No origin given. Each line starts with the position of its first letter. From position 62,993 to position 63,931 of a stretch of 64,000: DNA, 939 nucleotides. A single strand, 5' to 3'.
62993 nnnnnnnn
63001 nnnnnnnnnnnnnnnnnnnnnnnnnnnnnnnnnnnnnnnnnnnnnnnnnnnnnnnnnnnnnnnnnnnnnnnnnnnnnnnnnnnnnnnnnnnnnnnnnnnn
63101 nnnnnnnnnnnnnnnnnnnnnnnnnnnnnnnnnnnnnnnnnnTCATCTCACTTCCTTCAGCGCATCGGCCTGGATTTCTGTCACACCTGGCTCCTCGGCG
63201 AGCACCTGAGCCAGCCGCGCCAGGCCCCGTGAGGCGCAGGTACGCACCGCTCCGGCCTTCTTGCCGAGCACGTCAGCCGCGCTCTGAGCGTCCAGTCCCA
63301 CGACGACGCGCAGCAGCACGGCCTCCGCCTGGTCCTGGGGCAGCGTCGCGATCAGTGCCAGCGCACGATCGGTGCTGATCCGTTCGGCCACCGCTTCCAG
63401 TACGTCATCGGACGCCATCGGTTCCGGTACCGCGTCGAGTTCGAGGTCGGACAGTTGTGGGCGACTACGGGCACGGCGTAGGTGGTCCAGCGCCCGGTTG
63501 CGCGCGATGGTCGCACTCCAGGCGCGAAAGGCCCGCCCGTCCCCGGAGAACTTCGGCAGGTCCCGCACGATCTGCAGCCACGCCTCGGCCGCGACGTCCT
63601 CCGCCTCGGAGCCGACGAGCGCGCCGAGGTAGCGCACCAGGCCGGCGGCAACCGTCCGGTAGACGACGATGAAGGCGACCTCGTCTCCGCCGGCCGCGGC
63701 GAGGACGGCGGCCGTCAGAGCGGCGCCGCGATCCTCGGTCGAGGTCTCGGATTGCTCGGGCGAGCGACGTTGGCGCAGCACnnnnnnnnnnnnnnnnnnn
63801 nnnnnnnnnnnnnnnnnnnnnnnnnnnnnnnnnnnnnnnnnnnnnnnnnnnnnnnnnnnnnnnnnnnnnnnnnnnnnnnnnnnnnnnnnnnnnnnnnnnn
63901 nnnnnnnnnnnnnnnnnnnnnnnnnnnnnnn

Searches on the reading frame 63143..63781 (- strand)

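Call 26: search_protein_families(library=pfam, proteins=[window:63143-63781:-], max_evalue=0.0001)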
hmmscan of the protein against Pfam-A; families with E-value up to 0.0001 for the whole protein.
window:63143-63781:- (212 aa): 3 families
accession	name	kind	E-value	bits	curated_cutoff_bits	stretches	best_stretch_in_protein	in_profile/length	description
PF04542.20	Sigma70_r2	-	2e-14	53.6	24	1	46-106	7-70/71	Sigma-70 region 2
PF08281.18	Sigma70_r4_2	-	2.9e-09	36.9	25.7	1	139-190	3-54/54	Sigma-70, region 4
PF07638.17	Sigma70_ECF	-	1.6e-05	25.3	21.1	1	63-177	52-166/185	ECF sigma factor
